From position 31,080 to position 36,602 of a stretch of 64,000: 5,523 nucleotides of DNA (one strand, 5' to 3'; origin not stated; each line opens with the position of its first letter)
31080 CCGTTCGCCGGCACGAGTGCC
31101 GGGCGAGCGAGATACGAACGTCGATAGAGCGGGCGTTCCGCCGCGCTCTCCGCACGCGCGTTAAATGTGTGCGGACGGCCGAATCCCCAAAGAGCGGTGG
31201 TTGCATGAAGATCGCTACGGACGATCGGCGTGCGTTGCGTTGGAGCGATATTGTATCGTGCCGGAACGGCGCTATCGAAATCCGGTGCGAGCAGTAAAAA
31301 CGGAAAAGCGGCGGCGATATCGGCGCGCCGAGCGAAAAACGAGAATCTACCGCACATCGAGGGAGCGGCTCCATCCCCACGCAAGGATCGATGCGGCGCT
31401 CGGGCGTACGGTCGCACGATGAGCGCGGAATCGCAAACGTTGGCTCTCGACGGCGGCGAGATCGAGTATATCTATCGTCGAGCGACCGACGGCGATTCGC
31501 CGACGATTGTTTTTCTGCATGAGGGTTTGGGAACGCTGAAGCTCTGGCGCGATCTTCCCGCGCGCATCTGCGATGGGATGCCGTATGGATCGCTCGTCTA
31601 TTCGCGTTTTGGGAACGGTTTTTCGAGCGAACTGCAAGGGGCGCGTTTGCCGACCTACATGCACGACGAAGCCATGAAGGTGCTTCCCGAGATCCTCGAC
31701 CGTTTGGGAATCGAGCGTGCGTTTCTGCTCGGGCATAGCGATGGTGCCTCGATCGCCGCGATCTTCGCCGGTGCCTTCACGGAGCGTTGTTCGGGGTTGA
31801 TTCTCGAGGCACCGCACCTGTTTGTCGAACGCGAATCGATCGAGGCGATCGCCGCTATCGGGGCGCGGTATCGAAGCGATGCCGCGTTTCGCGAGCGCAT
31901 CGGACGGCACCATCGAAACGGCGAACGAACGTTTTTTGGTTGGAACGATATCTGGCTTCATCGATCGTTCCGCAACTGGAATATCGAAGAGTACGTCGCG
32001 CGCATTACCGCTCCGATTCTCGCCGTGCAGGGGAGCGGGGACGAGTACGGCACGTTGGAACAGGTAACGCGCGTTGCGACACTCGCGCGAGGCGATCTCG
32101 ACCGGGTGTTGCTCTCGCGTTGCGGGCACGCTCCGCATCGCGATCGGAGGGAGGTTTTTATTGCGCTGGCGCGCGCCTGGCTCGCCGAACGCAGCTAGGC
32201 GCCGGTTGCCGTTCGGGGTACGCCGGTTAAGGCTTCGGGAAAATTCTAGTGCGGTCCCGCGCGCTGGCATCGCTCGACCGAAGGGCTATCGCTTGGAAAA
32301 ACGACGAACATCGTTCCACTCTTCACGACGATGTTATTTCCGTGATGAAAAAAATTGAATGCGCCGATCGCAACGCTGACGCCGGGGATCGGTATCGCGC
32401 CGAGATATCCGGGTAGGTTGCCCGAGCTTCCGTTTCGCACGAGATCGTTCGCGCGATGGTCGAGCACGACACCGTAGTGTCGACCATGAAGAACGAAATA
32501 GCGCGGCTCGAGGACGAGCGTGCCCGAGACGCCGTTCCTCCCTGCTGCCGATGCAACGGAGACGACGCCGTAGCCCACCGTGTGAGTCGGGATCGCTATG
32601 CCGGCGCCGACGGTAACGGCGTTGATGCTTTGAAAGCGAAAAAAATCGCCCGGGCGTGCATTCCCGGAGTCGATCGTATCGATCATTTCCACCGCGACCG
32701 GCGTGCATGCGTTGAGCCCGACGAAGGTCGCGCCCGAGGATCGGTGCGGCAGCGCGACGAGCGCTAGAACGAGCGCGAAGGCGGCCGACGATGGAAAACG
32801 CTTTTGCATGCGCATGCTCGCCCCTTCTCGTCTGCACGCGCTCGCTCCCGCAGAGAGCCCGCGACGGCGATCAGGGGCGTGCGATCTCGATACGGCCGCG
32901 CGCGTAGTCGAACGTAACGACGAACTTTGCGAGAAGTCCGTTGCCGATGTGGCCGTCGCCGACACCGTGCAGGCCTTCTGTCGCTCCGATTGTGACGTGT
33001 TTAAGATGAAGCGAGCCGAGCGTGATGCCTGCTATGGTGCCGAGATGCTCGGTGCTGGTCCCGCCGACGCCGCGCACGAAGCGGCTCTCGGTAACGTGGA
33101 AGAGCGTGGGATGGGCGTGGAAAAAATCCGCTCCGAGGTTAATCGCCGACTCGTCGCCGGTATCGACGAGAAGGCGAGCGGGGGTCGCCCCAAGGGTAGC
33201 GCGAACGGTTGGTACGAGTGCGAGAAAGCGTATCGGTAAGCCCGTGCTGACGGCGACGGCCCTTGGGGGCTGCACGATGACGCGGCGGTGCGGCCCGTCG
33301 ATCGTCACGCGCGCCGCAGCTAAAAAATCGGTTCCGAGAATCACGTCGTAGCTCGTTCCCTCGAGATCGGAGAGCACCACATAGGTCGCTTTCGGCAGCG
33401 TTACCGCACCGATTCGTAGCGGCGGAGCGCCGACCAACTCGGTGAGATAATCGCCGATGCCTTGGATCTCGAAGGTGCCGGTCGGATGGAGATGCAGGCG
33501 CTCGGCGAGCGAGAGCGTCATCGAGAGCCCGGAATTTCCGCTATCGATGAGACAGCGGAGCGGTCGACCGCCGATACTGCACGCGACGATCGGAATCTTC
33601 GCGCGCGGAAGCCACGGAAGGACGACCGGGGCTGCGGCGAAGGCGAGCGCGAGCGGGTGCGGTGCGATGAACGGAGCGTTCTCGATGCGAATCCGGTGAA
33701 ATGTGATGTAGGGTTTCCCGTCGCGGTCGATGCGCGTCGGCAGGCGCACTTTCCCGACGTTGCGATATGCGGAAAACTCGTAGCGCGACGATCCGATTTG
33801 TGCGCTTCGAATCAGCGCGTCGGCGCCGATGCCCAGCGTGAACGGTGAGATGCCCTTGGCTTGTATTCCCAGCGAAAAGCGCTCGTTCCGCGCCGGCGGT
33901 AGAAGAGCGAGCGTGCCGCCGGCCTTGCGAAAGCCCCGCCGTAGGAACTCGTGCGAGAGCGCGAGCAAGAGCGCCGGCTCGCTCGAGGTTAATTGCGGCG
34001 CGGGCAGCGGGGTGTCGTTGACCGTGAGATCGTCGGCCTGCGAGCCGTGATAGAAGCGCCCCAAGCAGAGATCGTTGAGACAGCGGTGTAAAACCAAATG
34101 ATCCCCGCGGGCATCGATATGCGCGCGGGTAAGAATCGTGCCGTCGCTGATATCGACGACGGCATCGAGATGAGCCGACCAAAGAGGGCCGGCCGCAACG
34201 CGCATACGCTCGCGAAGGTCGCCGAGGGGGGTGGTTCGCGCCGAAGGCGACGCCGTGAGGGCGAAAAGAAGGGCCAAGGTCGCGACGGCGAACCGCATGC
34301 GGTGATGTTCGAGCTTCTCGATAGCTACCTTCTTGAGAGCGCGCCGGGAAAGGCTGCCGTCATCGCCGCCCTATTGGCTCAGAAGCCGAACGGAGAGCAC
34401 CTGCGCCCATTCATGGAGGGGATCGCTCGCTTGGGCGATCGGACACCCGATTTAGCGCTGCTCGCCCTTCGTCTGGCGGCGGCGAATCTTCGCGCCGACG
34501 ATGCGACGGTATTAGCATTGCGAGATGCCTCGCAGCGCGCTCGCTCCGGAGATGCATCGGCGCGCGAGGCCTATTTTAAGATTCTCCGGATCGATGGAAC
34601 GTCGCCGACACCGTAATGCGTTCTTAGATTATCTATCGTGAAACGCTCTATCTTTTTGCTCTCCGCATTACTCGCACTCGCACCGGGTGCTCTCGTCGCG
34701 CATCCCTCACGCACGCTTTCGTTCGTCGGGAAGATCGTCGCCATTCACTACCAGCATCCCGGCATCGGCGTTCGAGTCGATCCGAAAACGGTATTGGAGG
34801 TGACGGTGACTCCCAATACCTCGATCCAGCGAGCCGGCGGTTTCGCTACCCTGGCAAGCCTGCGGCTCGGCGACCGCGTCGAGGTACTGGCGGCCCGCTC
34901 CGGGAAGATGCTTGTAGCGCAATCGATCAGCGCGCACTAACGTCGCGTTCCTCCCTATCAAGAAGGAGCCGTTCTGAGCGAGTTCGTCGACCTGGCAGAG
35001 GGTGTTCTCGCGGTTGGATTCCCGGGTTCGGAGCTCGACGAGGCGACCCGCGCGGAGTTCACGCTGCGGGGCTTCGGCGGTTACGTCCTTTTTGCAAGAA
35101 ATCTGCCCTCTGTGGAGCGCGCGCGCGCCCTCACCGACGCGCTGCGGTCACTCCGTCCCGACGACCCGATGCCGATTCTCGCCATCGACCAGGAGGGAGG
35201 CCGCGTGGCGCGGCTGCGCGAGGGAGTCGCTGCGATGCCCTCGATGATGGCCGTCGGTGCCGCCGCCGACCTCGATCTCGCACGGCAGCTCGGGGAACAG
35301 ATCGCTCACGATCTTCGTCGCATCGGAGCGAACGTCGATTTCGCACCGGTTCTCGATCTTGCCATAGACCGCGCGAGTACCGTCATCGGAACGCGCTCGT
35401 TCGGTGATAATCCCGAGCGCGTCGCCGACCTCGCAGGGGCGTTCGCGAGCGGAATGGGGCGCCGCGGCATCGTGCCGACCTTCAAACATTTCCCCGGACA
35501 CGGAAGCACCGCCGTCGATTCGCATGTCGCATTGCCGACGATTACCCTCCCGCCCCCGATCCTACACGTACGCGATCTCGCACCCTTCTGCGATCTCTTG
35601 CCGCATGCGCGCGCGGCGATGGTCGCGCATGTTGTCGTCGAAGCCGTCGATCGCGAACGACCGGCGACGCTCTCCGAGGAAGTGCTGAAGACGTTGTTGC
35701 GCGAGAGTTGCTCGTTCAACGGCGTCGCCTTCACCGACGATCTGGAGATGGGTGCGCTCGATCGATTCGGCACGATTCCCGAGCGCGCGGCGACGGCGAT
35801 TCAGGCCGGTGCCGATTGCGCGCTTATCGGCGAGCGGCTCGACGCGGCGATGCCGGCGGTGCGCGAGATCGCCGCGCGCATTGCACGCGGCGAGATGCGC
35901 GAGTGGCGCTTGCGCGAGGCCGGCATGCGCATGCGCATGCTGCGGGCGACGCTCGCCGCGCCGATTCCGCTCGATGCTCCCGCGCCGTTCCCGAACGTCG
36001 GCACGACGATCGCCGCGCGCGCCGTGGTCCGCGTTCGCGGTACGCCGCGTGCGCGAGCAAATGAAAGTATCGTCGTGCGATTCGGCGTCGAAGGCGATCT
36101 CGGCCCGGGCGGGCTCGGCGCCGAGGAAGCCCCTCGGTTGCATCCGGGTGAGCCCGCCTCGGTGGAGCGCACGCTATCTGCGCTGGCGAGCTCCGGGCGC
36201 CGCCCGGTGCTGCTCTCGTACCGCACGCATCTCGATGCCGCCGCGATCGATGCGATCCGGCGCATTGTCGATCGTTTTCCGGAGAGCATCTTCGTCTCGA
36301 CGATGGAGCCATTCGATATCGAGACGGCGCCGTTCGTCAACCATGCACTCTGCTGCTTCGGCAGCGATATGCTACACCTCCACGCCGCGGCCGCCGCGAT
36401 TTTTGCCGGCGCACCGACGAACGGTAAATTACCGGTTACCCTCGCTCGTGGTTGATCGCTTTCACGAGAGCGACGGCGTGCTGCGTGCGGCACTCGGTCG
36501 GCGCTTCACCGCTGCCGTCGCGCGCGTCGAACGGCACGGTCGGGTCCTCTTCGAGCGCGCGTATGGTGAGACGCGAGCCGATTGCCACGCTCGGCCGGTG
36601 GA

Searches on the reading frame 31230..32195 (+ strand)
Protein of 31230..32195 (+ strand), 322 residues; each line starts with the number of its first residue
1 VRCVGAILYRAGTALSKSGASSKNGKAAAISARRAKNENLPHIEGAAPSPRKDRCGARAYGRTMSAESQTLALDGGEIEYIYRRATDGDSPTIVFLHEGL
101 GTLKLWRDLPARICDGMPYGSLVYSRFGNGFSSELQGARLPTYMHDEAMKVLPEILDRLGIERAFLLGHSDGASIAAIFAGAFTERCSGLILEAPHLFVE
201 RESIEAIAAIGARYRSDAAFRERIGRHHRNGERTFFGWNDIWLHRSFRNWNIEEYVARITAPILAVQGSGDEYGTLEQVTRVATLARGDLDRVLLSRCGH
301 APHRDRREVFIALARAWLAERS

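Call 71: search_protein_families(library=pfam, proteins=[window:31230-32195:+], max_evalue=0.001)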
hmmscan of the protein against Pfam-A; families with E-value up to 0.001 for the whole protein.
window:31230-32195:+ (322 aa): 3 families
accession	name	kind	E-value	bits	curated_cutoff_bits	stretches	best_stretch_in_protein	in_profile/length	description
PF00561.26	Abhydrolase_1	-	2e-11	44.5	25.8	1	91-195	1-102/245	alpha/beta hydrolase fold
PF12697.13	Abhydrolase_6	-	2.6e-08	35.2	26.3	1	93-312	1-216/217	Alpha/beta hydrolase family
PF12146.15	Hydrolase_4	-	1.9e-06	27.8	27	1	128-217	41-132/239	Serine aminopeptidase, S33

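Call 94: search_protein_families(library=padloc, proteins=[window:31230-32195:+], max_evalue=0.001)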
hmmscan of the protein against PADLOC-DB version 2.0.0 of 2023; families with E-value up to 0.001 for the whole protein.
window:31230-32195:+ (322 aa): 0 families

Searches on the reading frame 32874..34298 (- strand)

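Call 71: search_protein_families(library=pfam, proteins=[window:32874-34298:-], max_evalue=0.001)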
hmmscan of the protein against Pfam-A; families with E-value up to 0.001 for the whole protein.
window:32874-34298:- (475 aa): 2 families
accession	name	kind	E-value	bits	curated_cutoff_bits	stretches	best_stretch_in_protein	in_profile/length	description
PF13650.11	Asp_protease_2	-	2.8e-15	57.2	24.3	1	238-325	1-90/90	Aspartyl protease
PF13975.11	gag-asp_proteas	-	2.2e-12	47.8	28.2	1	238-327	1-91/92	gag-polyprotein putative aspartyl protease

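Call 94: search_protein_families(library=padloc, proteins=[window:32874-34298:-], max_evalue=0.001)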
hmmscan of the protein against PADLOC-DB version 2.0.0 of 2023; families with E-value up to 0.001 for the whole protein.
window:32874-34298:- (475 aa): 1 family
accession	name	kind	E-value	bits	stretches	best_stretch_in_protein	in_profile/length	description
PDLC04405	PDC-M08B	-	8.3e-07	27.1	0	249-336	28-119/127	-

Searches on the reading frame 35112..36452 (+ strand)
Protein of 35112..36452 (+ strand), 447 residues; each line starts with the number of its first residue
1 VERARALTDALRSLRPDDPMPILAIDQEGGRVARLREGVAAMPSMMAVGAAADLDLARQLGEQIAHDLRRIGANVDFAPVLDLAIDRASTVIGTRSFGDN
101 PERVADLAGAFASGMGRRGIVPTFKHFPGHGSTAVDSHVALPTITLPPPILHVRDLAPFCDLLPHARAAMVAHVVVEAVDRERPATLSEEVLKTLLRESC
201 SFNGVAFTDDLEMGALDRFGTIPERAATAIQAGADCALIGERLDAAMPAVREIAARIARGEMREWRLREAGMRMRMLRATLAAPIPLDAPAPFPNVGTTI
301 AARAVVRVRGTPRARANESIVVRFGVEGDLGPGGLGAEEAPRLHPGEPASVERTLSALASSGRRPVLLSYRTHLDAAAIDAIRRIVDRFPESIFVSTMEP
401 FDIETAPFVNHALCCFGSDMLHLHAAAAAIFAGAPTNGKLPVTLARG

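Call 71: search_protein_families(library=pfam, proteins=[window:35112-36452:+], max_evalue=0.001)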
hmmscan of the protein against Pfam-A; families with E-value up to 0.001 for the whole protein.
window:35112-36452:+ (447 aa): 1 family
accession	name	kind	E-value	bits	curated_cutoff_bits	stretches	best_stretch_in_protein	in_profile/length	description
PF00933.27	Glyco_hydro_3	-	9.3e-64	216.3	27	1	20-273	63-312/316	Glycosyl hydrolase family 3 N terminal domain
